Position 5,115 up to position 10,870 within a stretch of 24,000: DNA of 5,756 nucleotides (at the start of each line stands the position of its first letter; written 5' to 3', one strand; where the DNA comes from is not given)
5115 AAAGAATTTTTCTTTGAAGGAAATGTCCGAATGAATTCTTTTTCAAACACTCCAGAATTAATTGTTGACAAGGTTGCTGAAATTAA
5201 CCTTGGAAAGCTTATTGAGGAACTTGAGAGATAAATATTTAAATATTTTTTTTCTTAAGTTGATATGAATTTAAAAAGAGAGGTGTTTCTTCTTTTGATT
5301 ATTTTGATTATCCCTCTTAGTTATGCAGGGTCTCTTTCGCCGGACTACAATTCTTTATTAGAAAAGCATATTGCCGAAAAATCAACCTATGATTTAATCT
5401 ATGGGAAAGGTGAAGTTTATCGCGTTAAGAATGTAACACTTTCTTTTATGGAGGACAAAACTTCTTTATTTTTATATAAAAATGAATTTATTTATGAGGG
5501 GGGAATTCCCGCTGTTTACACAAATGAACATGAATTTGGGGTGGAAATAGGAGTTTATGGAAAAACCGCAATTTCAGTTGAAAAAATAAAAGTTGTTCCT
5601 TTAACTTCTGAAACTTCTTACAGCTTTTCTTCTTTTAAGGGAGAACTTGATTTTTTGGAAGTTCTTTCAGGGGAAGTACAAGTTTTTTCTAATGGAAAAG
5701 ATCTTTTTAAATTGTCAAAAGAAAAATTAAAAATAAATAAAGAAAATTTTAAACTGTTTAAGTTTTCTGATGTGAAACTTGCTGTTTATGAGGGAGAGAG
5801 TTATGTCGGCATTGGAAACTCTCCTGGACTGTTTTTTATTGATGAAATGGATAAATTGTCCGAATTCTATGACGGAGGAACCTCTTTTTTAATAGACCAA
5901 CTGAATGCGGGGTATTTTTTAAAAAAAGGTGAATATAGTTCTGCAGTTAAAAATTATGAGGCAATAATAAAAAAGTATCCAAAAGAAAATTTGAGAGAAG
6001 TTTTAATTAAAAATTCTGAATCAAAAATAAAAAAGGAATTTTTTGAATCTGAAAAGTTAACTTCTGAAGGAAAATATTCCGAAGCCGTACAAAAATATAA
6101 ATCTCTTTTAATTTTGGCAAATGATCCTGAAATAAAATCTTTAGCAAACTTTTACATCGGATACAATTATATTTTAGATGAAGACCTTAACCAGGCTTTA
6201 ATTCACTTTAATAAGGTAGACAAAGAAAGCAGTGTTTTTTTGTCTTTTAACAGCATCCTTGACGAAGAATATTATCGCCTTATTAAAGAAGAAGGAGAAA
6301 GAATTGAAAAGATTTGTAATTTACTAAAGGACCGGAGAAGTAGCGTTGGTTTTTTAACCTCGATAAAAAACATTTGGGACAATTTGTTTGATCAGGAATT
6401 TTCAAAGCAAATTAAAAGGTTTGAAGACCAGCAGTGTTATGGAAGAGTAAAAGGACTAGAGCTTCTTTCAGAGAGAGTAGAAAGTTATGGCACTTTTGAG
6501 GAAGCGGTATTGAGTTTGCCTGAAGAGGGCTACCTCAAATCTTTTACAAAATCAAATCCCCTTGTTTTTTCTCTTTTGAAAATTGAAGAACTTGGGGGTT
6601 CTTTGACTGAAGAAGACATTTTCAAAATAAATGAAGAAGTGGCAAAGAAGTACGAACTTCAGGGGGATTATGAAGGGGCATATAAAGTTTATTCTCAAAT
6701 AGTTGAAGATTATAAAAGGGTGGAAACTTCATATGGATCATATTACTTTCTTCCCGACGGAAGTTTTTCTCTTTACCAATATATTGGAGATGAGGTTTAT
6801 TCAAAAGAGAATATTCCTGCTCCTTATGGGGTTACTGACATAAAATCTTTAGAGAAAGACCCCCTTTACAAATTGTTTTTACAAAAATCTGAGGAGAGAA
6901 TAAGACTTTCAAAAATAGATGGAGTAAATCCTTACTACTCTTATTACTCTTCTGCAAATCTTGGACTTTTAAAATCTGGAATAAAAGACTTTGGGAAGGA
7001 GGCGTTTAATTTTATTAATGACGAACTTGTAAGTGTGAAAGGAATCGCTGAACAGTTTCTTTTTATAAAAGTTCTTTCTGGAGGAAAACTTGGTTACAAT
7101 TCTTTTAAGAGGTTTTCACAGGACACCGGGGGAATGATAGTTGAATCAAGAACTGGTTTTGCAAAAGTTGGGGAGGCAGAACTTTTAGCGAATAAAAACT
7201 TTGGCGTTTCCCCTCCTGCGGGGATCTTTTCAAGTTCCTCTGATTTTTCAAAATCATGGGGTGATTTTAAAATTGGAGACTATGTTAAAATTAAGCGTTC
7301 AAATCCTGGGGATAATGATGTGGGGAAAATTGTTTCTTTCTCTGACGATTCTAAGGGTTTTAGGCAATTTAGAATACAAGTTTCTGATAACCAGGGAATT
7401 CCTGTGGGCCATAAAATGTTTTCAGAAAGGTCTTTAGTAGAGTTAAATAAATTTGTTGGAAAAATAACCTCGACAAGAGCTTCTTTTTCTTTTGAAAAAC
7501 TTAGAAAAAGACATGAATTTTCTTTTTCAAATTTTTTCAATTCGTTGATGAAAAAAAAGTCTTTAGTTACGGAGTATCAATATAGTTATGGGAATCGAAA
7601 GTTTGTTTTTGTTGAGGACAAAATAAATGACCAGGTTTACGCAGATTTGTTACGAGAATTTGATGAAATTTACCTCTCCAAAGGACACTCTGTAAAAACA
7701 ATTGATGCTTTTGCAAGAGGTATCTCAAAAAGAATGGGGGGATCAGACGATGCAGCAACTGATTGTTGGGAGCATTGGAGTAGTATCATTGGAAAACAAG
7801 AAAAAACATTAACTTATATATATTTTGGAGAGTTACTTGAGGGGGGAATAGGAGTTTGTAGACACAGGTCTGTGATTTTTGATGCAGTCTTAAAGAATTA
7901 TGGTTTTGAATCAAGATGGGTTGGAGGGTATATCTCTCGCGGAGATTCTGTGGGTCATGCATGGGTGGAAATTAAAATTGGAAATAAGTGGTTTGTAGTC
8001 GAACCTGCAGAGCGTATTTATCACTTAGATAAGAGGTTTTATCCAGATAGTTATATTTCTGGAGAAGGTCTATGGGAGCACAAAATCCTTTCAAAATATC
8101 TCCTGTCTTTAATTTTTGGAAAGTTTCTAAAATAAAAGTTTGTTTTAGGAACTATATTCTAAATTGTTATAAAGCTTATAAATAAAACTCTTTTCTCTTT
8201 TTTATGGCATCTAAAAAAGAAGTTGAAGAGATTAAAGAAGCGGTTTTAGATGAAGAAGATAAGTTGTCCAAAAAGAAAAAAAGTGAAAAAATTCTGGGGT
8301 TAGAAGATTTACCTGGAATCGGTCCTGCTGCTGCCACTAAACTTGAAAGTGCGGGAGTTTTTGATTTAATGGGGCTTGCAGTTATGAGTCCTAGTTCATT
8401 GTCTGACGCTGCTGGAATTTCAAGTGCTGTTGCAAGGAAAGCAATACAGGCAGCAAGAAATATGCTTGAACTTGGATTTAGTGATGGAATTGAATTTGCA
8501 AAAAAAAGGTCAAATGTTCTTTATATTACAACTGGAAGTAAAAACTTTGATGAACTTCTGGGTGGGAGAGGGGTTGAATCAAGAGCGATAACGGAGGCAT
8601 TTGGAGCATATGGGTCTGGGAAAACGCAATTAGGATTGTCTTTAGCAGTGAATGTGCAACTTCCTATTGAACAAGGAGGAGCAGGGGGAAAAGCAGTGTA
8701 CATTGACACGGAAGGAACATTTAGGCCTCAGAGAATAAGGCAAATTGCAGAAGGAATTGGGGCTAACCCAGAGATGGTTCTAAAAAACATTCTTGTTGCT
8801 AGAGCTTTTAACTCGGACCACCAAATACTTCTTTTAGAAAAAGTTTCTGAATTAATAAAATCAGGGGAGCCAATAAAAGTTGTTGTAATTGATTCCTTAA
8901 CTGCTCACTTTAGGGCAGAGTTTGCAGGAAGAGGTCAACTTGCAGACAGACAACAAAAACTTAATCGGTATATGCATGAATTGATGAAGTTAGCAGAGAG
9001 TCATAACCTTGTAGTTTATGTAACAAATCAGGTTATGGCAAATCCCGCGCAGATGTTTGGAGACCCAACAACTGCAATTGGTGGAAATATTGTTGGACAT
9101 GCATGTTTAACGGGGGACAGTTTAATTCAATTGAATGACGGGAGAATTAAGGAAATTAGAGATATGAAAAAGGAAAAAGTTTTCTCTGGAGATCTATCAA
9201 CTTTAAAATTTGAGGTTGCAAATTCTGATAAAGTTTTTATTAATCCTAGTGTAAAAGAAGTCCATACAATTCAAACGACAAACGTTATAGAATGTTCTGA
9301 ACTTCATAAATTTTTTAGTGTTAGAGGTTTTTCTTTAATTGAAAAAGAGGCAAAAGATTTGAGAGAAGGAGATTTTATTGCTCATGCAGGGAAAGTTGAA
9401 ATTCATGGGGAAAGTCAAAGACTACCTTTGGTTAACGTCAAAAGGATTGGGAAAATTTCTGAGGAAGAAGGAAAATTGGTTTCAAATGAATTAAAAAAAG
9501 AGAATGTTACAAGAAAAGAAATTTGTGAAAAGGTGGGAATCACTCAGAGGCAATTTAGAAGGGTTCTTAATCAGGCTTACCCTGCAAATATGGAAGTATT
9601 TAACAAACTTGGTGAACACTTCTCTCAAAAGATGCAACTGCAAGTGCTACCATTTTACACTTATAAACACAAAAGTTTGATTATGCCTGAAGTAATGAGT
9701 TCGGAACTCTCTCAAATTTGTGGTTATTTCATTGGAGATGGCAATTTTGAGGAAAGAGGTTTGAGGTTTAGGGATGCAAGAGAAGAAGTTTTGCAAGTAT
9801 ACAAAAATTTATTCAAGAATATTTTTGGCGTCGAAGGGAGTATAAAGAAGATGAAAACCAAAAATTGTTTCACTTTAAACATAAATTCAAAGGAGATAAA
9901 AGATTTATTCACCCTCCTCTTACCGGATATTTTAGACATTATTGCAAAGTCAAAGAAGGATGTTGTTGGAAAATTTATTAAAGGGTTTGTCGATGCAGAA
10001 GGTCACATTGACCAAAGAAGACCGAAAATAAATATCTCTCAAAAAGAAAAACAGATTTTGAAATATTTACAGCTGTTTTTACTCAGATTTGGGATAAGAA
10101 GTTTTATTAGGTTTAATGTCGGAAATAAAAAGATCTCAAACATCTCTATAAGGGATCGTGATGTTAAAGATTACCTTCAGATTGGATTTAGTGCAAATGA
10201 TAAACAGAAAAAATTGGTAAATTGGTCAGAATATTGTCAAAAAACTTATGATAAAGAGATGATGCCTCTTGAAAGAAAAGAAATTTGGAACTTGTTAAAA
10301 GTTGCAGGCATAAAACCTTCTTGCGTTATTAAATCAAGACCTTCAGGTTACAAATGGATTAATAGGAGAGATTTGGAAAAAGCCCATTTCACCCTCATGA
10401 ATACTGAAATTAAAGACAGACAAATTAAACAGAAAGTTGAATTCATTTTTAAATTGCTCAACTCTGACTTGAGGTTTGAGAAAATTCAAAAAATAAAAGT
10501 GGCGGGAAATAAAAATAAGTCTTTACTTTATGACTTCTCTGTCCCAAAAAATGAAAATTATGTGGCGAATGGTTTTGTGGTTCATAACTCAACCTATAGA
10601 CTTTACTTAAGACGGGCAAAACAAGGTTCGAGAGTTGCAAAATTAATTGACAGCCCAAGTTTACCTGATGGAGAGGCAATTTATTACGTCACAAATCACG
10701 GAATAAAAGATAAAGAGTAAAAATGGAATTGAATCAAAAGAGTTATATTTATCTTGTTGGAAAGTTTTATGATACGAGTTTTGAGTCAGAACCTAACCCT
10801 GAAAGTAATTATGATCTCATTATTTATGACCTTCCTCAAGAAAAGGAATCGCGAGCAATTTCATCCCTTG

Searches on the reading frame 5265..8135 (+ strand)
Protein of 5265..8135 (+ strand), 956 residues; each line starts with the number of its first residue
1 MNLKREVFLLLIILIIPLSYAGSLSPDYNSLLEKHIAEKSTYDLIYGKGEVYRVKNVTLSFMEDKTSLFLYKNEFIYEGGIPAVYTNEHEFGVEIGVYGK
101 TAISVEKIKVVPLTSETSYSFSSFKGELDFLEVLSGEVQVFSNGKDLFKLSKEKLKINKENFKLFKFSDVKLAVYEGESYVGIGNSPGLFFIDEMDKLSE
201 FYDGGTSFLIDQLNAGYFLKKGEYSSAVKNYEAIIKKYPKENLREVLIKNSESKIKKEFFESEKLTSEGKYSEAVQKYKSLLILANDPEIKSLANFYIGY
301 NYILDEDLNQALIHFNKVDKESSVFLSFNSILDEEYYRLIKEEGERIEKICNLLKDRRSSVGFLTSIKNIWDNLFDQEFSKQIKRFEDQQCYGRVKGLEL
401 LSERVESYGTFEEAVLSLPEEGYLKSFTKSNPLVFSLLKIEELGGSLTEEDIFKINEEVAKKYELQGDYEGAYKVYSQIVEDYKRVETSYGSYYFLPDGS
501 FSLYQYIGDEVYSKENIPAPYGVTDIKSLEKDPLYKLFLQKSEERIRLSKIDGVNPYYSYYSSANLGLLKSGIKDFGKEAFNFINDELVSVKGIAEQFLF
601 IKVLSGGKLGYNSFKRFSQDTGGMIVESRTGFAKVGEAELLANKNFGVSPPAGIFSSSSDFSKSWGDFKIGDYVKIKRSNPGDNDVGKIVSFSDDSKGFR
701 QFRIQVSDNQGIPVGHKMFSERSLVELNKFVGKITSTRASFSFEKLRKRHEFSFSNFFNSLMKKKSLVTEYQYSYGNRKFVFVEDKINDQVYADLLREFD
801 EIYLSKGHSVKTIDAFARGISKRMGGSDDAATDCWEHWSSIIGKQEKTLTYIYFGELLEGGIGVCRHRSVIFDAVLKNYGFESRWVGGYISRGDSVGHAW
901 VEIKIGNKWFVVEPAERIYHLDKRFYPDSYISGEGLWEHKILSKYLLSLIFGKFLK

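Call 9: search_protein_families(library=ncbifam, proteins=[window:5265-8135:+], max_evalue=0.001)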
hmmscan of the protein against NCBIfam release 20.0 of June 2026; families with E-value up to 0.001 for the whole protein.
window:5265-8135:+ (956 aa): 2 families
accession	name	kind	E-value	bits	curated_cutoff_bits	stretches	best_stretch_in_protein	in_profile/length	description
TIGR02795.1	tol_pal_ybgF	equivalog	1.5e-05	25.5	90.1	0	262-320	9-67/119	tol-pal system protein YbgF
TIGR03302.1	OM_YfiO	subfamily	0.0005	19.6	81.4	0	216-241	174-199/239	outer membrane protein assembly factor BamD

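Call 72: search_protein_families(library=pfam, proteins=[window:5265-8135:+], max_evalue=0.001)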
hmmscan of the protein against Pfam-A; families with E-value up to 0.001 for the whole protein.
window:5265-8135:+ (956 aa): 5 families
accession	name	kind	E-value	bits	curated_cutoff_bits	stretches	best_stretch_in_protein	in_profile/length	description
PF01841.26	Transglut_core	-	5.1e-09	36.8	23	1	856-914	45-108/108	Transglutaminase-like superfamily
PF14381.12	EDR1_CTR1_ARMC3_pept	-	1.6e-05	25.3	27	1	781-906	64-186/203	EDR1/CTR1/ARMC3, peptidase-like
PF13174.12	TPR_6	-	0.00011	23.1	26.3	0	215-240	6-32/33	Tetratricopeptide repeat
PF07719.23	TPR_2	-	0.00037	20.8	27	0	218-240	11-33/34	Tetratricopeptide repeat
PF04473.18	DUF553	-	0.00093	19.1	20.5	0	855-922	54-121/140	Transglutaminase-like domain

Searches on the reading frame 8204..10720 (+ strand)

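Call 72: search_protein_families(library=pfam, proteins=[window:8204-10720:+], max_evalue=0.001)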
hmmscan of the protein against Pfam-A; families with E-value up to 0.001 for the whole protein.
window:8204-10720:+ (838 aa): 7 families
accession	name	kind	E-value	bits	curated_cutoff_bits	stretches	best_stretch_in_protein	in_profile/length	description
PF08423.17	Rad51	-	1.1e-85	287.3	22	2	101-304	1-206/244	Rad51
PF14890.11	Intein_splicing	-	1.8e-22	80.3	35.8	1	310-795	3-155/155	Intein splicing domain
PF14528.11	LAGLIDADG_3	-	7e-20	71.5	22.5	2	587-645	2-64/82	LAGLIDADG-like domain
PF00154.27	RecA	-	1.6e-14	54.4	27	1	99-297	24-208/262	recA bacterial DNA recombination protein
PF14520.12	HHH_5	-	1.2e-07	32.5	27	1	33-85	4-56/57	Helix-hairpin-helix domain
PF13481.12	AAA_25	-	1.6e-05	25.1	27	1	132-238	38-158/195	AAA domain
PF06745.19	ATPase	-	1.6e-05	24.8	26.6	1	109-237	2-133/231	KaiC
